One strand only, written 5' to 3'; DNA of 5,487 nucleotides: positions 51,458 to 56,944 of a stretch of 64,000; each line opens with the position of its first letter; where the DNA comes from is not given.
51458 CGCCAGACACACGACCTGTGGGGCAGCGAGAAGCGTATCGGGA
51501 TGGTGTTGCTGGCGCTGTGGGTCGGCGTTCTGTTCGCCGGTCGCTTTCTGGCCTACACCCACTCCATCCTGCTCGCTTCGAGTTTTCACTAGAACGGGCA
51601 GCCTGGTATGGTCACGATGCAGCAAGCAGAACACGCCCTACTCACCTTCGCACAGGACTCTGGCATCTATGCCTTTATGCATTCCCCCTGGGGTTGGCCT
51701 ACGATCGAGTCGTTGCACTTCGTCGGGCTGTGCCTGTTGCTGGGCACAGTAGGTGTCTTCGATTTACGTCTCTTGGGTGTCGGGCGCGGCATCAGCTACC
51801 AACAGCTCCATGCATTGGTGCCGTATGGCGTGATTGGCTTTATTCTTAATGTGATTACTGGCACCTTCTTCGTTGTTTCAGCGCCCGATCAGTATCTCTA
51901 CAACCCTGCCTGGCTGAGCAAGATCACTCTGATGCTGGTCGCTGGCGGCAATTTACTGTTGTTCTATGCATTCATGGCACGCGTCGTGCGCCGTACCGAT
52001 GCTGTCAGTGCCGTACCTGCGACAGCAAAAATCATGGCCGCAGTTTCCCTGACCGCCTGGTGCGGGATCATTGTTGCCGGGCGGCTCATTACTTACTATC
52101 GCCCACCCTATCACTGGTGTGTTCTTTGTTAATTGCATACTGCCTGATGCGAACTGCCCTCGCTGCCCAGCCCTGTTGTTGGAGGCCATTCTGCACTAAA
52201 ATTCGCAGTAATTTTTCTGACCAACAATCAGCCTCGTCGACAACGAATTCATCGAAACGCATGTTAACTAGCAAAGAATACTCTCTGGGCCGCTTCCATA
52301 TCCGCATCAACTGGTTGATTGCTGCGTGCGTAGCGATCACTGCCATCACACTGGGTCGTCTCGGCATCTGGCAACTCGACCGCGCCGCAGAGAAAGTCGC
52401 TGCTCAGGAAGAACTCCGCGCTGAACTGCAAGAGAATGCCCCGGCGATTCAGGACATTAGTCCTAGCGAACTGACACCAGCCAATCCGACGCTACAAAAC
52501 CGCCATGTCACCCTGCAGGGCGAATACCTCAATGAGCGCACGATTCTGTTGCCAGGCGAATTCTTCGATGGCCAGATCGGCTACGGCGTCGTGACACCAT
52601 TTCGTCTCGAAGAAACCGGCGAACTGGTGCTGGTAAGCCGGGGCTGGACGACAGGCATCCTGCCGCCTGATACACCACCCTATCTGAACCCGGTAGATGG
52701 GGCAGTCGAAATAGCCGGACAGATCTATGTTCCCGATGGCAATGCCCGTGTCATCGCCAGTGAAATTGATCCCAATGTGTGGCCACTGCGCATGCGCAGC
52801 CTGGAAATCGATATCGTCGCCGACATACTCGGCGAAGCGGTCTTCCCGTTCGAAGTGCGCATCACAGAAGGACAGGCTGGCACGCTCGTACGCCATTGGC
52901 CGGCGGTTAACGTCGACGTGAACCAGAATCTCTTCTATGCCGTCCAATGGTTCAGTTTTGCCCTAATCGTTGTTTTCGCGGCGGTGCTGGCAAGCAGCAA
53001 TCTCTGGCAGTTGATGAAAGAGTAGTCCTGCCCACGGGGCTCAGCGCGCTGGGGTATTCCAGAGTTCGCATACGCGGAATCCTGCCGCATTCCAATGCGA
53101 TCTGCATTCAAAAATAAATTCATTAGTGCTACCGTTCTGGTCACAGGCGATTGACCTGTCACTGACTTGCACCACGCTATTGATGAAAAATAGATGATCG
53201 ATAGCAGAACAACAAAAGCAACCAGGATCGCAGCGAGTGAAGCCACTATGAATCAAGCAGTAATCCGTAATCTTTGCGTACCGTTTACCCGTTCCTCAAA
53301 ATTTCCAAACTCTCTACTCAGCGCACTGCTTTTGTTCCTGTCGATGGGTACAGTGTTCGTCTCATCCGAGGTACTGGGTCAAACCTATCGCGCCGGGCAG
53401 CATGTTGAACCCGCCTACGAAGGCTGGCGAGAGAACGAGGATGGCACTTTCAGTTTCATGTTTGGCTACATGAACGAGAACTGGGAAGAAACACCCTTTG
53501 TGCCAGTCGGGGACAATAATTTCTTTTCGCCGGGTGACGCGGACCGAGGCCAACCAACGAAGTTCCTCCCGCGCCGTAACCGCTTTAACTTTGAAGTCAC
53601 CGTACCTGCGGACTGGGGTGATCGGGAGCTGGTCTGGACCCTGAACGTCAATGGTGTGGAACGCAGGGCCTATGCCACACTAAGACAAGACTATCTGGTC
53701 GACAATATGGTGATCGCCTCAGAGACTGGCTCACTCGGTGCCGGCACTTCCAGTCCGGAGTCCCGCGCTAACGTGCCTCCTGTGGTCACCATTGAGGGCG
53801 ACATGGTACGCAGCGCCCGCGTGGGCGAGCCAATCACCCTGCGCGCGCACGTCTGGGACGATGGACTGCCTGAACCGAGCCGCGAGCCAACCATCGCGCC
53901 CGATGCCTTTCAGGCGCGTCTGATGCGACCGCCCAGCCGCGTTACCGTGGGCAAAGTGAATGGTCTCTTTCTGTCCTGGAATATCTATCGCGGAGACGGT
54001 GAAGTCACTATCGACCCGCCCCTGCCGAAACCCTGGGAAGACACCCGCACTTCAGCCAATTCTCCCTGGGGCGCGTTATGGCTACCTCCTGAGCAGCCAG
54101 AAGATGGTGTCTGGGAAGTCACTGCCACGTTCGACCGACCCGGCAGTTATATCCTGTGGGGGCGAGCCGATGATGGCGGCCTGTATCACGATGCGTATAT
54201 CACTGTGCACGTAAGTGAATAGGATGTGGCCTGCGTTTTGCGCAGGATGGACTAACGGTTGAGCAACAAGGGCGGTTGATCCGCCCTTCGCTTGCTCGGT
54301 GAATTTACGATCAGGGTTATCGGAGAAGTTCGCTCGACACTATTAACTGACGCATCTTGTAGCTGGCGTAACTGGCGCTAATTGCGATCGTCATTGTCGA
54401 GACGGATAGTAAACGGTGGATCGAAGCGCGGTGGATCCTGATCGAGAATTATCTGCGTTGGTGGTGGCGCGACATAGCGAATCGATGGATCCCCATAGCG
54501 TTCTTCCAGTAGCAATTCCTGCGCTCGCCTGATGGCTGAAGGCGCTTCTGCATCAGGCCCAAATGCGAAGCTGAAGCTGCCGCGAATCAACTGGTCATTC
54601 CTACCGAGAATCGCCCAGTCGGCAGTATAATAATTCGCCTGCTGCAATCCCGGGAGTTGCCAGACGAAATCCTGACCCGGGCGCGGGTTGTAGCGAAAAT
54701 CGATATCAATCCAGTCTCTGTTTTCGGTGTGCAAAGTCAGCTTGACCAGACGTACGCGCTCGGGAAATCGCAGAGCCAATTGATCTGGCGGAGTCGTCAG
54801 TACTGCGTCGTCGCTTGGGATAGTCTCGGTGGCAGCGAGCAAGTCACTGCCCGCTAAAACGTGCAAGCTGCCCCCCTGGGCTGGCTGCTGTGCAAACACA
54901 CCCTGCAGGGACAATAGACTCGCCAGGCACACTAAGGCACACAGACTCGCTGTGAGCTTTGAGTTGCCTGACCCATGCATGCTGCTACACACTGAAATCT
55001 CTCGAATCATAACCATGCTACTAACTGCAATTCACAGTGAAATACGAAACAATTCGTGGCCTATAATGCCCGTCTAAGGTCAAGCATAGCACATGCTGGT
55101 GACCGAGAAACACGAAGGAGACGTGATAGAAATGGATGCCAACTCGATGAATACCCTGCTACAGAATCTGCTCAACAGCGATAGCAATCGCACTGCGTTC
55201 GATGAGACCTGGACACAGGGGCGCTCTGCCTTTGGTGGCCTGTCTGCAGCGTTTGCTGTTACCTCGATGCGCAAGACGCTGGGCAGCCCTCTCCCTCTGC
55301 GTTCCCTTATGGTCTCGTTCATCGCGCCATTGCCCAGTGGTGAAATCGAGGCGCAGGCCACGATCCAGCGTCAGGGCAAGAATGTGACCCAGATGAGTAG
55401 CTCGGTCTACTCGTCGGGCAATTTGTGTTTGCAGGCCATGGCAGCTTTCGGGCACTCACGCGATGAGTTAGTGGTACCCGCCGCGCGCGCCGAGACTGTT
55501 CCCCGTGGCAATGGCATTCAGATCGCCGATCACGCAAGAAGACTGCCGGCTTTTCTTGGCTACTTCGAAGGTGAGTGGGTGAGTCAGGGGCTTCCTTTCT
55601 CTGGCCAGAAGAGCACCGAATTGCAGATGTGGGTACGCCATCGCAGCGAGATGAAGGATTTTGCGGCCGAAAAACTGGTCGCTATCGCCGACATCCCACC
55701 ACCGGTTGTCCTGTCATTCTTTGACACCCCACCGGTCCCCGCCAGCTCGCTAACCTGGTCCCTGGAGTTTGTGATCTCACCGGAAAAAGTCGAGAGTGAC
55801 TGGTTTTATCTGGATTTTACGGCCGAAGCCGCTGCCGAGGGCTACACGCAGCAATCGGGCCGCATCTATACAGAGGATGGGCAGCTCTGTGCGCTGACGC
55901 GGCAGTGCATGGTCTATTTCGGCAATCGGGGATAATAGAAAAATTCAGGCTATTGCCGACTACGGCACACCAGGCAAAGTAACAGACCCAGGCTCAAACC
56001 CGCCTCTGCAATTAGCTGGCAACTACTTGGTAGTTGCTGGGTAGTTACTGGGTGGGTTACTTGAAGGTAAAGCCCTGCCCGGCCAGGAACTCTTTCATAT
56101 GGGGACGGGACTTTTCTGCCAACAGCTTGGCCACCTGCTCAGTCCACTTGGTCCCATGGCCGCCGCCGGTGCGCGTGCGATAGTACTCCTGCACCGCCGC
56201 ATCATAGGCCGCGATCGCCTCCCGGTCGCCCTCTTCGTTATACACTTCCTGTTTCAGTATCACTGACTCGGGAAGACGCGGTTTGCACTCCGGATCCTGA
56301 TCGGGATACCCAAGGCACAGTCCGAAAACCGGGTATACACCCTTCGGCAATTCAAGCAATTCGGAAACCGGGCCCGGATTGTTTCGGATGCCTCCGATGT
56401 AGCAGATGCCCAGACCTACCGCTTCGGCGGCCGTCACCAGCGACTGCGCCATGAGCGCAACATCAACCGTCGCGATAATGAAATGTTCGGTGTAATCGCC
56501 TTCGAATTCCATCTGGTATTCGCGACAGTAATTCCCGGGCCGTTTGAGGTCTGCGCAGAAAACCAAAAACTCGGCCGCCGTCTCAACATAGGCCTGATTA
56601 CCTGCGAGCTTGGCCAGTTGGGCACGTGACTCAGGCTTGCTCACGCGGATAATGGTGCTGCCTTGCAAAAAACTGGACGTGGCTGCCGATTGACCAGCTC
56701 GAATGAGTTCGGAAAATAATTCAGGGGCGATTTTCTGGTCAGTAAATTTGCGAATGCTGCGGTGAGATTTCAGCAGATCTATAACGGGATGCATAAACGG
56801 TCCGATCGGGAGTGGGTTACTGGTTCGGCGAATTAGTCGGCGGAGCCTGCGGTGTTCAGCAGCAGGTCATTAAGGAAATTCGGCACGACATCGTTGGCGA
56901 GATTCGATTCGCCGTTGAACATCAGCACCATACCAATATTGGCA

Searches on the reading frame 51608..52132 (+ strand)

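Call 24: search_protein_families(library=pfam, proteins=[window:51608-52132:+], max_evalue=0.001)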
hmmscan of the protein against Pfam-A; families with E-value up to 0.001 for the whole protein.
window:51608-52132:+ (174 aa): 1 family
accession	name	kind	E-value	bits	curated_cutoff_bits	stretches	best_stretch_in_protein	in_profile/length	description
PF20349.3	DUF6644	-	3.4e-06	27.7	27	1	34-163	26-154/155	Family of unknown function (DUF6644)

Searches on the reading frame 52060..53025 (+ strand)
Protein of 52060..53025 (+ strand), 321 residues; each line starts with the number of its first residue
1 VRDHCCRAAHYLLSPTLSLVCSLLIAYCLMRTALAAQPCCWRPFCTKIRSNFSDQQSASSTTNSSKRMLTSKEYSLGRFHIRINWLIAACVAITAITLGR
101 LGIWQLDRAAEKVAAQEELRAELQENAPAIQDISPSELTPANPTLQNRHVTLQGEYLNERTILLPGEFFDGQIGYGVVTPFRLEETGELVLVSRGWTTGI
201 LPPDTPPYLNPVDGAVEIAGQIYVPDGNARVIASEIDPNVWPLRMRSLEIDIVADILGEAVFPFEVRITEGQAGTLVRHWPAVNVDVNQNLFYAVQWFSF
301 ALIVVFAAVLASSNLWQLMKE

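Call 24: search_protein_families(library=pfam, proteins=[window:52060-53025:+], max_evalue=0.001)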
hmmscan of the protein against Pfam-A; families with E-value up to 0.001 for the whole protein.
window:52060-53025:+ (321 aa): 1 family
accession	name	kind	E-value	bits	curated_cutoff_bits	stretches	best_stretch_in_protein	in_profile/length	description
PF02104.20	SURF1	-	1.8e-31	110.5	23.4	1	93-302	2-205/205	SURF1 family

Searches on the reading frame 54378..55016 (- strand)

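Call 24: search_protein_families(library=pfam, proteins=[window:54378-55016:-], max_evalue=0.001)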
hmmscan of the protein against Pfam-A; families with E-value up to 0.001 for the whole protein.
window:54378-55016:- (212 aa): 1 family
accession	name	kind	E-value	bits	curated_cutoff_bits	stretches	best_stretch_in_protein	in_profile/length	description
PF04234.18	CopC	-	4.1e-08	34.6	23.3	1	63-151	5-91/92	CopC domain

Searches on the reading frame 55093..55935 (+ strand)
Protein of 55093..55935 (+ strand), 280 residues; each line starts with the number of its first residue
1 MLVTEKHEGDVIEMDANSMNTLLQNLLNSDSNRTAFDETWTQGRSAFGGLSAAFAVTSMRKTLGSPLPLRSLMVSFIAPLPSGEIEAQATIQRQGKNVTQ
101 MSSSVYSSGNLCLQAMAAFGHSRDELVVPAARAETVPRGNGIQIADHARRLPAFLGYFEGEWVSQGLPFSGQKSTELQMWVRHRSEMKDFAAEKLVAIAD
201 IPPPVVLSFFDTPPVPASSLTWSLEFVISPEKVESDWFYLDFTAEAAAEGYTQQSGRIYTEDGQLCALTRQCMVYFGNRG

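Call 48: search_protein_families(library=padloc, proteins=[window:55093-55935:+], max_evalue=0.001)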
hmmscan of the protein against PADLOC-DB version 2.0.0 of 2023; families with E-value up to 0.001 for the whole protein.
window:55093-55935:+ (280 aa): 0 families

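Call 50: search_protein_families(library=pfam, proteins=[window:55093-55935:+], max_evalue=0.0001)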
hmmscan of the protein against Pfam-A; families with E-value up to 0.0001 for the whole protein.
window:55093-55935:+ (280 aa): 2 families
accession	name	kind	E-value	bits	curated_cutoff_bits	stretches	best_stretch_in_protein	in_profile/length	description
PF20789.3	4HBT_3C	-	4.7e-23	82.4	24.1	1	147-273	10-138/140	Acyl-CoA thioesterase C-terminal domain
PF13622.12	4HBT_3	-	9.9e-15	55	24.3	1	37-120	2-83/83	Acyl-CoA thioesterase N-terminal domain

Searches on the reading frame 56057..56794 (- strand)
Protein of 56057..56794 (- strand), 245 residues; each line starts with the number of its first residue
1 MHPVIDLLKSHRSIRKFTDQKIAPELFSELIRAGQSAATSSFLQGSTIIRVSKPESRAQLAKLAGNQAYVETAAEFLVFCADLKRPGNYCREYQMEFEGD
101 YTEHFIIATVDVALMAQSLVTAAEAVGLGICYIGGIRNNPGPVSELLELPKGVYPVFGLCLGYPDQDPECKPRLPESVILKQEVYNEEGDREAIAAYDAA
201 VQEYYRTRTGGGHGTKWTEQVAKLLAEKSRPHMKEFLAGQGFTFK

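Call 50: search_protein_families(library=pfam, proteins=[window:56057-56794:-], max_evalue=0.0001)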
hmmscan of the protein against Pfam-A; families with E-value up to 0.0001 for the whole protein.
window:56057-56794:- (245 aa): 1 family
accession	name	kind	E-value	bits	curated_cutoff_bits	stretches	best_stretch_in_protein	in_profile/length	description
PF00881.29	Nitroreductase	-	1e-20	75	23.5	1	9-163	2-167/167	Nitroreductase family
